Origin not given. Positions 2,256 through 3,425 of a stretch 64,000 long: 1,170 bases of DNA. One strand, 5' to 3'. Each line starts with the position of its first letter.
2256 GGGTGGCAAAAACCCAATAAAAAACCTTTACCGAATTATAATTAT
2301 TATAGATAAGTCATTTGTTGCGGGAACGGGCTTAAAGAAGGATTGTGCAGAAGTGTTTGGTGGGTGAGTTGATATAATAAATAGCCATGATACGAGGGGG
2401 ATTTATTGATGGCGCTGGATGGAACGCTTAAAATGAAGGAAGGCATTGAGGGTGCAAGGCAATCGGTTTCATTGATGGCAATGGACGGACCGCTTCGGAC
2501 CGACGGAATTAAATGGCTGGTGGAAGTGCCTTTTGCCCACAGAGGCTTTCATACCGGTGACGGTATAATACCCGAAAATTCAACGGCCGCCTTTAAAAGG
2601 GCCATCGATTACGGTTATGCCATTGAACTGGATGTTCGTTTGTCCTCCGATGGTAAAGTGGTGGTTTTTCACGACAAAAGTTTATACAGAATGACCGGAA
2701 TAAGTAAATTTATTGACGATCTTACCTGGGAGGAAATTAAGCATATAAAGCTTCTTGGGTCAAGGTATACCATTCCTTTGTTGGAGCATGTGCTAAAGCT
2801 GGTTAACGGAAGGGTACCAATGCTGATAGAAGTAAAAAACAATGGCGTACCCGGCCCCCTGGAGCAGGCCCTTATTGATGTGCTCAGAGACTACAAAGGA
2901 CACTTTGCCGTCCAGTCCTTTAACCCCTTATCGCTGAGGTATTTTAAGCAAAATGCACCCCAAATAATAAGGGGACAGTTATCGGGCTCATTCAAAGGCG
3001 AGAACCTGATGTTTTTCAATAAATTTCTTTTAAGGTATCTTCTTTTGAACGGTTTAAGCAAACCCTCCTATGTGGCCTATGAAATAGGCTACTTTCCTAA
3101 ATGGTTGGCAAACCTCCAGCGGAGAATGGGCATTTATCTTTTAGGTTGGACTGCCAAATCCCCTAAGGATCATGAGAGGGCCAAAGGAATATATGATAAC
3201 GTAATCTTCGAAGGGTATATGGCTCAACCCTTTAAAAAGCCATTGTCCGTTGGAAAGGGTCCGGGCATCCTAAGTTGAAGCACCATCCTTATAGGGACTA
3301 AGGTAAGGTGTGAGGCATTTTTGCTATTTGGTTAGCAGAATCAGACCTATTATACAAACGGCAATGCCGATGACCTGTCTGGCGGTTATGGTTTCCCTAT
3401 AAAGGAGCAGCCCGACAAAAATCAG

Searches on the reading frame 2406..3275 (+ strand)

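Call 52: search_protein_families(library=pfam, proteins=[window:2406-3275:+], max_evalue=0.00001)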
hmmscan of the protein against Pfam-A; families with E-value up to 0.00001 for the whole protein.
window:2406-3275:+ (290 aa): 1 family
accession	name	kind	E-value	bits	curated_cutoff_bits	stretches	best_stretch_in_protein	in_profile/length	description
PF03009.23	GDPD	-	1.2e-25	91.5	23.6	1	45-258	1-228/244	Glycerophosphoryl diester phosphodiesterase family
